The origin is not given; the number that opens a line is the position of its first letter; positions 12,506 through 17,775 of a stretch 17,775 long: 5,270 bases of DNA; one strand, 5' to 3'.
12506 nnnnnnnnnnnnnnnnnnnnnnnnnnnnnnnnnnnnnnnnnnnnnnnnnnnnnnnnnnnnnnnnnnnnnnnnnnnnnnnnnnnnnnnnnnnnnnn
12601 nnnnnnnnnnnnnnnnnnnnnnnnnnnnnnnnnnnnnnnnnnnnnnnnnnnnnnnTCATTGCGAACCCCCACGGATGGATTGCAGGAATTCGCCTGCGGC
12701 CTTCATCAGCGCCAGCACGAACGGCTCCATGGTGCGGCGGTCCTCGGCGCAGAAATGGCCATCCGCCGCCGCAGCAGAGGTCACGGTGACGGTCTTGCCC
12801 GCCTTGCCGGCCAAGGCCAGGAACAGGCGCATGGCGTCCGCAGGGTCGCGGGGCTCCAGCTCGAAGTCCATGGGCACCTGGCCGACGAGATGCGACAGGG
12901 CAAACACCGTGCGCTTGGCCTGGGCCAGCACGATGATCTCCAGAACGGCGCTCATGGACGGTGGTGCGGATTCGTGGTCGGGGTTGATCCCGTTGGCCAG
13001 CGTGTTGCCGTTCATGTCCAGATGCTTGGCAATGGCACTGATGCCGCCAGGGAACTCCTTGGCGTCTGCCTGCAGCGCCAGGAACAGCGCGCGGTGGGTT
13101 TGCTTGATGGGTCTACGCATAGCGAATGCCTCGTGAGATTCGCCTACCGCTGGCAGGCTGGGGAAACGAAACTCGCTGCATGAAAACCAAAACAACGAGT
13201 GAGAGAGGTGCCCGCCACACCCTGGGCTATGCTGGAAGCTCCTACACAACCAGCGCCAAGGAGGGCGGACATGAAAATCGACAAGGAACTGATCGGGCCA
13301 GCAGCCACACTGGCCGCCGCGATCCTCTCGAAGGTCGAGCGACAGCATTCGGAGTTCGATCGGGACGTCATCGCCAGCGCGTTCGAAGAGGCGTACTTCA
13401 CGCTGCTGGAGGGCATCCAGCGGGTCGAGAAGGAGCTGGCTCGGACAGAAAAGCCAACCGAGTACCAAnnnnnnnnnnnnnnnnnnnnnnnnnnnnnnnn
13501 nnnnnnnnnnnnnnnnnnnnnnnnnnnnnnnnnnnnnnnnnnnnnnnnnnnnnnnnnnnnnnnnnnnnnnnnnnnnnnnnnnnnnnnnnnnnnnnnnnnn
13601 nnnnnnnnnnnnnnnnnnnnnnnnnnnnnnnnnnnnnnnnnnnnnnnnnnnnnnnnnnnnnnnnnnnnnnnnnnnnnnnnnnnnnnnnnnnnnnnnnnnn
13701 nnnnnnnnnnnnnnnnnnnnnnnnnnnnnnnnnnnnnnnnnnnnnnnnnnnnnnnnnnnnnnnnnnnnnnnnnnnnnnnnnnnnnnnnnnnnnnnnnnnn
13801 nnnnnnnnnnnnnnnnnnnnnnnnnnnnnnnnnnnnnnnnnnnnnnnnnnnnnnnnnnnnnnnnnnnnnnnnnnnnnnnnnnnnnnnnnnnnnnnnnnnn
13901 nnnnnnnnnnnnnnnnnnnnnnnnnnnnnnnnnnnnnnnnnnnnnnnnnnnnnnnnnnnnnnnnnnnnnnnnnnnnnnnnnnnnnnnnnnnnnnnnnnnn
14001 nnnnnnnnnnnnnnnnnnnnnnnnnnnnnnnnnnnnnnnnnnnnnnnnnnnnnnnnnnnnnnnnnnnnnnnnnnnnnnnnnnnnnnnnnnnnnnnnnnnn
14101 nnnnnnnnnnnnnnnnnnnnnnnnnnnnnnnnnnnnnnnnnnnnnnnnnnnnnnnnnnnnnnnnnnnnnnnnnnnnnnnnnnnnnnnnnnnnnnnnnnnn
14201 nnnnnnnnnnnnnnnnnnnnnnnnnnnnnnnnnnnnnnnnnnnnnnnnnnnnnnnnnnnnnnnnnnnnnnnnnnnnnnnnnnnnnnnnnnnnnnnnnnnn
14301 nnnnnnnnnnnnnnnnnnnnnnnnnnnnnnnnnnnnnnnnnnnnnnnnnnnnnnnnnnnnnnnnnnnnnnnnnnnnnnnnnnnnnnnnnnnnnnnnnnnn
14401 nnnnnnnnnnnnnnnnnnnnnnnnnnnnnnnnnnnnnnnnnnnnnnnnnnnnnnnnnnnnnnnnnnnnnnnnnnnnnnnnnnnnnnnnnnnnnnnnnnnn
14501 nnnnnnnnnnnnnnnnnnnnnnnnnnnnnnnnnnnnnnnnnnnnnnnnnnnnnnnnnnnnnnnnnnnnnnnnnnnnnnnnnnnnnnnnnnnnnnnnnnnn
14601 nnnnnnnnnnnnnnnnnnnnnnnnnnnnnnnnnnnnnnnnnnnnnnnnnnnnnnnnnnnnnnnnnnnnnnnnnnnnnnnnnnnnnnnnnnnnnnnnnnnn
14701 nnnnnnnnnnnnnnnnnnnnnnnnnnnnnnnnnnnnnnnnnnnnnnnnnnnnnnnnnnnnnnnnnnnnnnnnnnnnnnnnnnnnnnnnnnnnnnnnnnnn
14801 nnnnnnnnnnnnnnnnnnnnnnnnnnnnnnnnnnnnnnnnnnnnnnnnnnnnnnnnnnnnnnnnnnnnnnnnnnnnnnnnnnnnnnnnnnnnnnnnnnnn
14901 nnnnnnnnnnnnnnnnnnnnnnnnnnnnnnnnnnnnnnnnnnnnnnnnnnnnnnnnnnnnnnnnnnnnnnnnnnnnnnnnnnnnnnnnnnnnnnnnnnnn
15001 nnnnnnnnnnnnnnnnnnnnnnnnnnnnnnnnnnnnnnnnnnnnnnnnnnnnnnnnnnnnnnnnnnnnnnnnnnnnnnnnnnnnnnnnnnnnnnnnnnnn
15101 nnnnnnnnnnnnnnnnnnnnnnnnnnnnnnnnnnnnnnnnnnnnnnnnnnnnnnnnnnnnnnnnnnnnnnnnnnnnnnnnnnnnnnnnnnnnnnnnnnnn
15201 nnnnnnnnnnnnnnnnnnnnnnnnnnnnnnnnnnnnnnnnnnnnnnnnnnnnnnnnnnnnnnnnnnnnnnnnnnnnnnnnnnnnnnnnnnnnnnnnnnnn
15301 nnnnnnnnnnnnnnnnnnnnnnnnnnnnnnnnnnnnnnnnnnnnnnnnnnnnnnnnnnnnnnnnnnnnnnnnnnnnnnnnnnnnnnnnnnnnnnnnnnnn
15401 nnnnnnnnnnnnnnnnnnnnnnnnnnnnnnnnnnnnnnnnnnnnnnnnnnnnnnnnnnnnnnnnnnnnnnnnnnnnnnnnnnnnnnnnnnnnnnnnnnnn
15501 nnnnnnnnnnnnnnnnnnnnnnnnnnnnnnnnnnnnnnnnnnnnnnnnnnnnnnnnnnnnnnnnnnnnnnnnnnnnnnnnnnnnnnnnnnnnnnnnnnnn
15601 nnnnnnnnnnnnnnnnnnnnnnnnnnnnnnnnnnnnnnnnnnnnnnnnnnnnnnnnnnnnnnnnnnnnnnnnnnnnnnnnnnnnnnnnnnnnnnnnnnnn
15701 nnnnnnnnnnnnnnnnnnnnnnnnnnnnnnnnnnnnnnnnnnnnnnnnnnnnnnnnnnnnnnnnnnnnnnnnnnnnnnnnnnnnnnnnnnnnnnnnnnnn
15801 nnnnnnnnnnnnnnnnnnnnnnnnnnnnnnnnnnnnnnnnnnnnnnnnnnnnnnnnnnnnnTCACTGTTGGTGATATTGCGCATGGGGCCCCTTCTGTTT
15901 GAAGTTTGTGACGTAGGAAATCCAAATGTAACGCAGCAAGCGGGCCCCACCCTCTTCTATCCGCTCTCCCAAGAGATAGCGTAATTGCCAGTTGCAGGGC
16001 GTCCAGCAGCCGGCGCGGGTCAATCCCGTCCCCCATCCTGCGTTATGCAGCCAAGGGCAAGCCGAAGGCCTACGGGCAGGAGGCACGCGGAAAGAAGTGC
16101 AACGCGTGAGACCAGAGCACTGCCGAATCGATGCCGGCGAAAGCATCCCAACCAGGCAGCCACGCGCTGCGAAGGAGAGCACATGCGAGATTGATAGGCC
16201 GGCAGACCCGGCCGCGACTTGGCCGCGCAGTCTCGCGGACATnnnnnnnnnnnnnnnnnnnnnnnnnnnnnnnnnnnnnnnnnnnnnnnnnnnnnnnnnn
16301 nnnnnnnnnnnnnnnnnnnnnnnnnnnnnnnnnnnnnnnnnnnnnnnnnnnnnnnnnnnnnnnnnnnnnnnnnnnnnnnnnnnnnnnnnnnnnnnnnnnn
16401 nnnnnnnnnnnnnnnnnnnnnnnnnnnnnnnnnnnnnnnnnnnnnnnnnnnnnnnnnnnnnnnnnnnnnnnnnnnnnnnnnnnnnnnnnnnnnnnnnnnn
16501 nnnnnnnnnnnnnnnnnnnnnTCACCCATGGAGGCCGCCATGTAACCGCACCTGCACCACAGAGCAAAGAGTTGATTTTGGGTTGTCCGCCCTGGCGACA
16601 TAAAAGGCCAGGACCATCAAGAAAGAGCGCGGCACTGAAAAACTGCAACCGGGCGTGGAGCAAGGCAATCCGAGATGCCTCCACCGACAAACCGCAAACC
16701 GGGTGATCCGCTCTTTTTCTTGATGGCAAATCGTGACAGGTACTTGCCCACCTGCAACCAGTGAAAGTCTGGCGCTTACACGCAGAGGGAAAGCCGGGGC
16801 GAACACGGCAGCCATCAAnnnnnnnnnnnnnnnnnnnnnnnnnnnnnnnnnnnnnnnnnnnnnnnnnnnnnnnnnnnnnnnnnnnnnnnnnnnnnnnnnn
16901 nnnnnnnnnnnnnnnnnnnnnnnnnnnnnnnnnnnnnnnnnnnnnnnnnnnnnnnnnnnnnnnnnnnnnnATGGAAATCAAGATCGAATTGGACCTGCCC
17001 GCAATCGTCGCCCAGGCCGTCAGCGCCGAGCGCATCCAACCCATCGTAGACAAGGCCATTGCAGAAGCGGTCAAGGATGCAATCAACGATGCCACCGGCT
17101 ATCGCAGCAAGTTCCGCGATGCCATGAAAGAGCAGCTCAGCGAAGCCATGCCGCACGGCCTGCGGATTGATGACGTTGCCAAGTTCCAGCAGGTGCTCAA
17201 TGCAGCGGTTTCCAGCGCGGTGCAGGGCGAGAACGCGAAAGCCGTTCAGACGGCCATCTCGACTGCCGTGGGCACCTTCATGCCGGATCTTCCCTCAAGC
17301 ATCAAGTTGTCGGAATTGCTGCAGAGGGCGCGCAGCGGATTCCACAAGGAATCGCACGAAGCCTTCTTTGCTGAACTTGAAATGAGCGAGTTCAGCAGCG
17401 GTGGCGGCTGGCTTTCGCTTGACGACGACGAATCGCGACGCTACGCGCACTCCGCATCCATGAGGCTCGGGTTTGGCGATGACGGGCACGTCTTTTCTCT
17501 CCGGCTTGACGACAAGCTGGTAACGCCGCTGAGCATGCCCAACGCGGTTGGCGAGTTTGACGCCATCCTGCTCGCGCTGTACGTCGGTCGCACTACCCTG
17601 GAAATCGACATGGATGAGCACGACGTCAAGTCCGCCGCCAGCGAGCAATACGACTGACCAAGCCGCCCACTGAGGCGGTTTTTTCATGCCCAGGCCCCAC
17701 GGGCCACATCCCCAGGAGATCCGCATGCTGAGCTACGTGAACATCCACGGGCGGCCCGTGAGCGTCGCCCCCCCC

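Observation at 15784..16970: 1.19 kb without a credible gene but packed with RNA-like stems: candidate large structured RNA or leader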

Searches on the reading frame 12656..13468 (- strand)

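Call 8: search_protein_families(library=pfam, proteins=[window:12656-13468:-], max_evalue=0.01)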
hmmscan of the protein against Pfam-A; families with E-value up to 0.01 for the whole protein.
window:12656-13468:- (270 aa): 1 family
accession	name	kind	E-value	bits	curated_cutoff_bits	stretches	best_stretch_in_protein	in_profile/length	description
PF06892.16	Phage_CP76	-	7.3e-13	49.1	26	1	131-266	6-144/146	Phage regulatory protein CII (CP76)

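Call 58: search_protein_families(library=phrogs, proteins=[window:12656-13468:-], max_evalue=0.001)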
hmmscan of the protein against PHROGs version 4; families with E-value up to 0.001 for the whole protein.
window:12656-13468:- (270 aa): 1 family
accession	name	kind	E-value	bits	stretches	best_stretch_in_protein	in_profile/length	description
phrog_101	-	transcription regulation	3.2e-15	57.4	1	122-265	17-158/203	CII-like transcriptional activator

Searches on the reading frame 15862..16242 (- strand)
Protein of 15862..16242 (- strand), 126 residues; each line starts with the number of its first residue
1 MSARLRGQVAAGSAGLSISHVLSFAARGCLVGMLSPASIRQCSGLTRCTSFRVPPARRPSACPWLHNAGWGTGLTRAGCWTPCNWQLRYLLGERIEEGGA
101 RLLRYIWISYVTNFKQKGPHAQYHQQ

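Call 90: search_protein_families(library=pfam, proteins=[window:15862-16242:-], max_evalue=0.1)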
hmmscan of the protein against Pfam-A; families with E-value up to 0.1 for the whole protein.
window:15862-16242:- (126 aa): 0 families

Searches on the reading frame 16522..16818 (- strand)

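Call 90: search_protein_families(library=pfam, proteins=[window:16522-16818:-], max_evalue=0.1)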
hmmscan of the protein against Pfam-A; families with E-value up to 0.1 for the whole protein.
window:16522-16818:- (98 aa): 1 family
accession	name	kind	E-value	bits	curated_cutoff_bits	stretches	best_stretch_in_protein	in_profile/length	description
PF25542.1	zf-CCCH_12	-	0.045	13.9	27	1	37-60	2-25/30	CCCH zinc finger domain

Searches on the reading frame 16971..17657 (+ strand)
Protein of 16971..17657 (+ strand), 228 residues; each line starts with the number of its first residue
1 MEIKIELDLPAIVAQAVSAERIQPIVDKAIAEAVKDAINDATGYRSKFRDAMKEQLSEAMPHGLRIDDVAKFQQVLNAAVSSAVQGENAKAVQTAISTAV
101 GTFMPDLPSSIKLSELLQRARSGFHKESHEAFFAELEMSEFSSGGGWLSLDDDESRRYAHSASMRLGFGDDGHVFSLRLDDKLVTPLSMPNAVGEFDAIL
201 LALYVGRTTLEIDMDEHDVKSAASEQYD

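Call 8: search_protein_families(library=pfam, proteins=[window:16971-17657:+], max_evalue=0.01)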
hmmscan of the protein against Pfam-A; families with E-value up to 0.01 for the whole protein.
window:16971-17657:+ (228 aa): 0 families

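Call 13: find_related_loci(query=window:16971-17657:+, collection=viral_contigs, flank=4000)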
Query window:16971-17657:+ (228 aa) in viral_contigs; peptide patterns used: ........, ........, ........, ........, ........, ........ (x = any residue, [..] = any of these).
22 stretches matched a pattern; 13 encode a relative of the query (tblastn E <= 1e-3); 13 distinct loci.
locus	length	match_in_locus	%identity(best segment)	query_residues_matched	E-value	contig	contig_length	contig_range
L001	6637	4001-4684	85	1-228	2e-129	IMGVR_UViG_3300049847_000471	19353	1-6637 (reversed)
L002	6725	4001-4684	85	1-228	2e-129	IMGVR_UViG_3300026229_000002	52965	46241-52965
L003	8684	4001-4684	85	1-228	2e-129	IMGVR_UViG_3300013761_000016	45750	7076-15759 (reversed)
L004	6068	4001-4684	86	1-228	3e-129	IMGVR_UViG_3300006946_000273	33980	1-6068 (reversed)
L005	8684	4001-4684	86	1-228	3e-129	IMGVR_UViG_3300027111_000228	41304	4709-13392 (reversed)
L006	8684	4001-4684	85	1-228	8e-129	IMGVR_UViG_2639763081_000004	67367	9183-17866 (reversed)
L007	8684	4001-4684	85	1-228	8e-129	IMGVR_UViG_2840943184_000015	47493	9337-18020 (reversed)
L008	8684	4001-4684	85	1-228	2e-128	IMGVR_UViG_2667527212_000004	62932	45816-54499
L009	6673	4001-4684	84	1-228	4e-128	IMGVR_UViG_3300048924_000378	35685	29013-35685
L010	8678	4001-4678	59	1-228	6e-89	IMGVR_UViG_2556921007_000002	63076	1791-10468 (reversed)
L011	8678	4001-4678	59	1-228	6e-89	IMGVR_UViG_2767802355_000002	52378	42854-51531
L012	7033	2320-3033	55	1-228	1e-83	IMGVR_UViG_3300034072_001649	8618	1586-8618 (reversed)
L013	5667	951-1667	55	1-228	3e-81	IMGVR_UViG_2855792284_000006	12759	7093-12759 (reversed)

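Call 58: search_protein_families(library=phrogs, proteins=[window:16971-17657:+], max_evalue=0.001)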
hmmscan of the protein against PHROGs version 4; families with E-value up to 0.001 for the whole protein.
window:16971-17657:+ (228 aa): 1 family
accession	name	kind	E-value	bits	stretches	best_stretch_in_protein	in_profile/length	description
phrog_2600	-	unknown function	7.6e-28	99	1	4-225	5-234/236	-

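Call 70: find_encoding_contigs(protein=window:16971-17657:+, flank=3000, max_places=6)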
Protein window:16971-17657:+ (228 aa): 7 contigs read that carry it; 5 places shown.
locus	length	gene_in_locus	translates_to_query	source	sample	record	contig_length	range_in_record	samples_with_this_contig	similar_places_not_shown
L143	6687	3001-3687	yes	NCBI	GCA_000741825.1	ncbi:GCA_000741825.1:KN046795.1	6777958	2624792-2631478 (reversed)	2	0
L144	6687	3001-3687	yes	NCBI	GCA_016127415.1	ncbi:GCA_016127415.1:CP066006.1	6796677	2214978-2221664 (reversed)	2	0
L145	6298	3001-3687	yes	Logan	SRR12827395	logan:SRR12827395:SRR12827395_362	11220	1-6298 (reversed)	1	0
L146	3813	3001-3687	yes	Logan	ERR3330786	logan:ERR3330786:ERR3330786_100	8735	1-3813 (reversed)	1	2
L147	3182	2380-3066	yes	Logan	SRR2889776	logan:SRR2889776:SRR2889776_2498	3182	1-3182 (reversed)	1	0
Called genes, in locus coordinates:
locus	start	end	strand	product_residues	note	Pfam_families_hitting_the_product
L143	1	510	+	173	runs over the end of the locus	PF01381:HTH_3 (weak)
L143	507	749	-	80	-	-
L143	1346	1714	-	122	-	-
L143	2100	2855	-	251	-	-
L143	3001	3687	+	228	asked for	-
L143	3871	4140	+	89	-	-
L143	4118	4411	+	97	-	-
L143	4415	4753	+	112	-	-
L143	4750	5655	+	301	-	PF17762:HTH_ParB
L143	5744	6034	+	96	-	-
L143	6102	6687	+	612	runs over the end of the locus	PF00145:DNA_methylase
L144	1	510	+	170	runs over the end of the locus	PF01381:HTH_3 (weak)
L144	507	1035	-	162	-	PF12844:HTH_19 (weak), PF13560:HTH_31, PF01381:HTH_3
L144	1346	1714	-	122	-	-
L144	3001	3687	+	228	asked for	-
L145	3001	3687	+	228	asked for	-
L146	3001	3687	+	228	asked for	-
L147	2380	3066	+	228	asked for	-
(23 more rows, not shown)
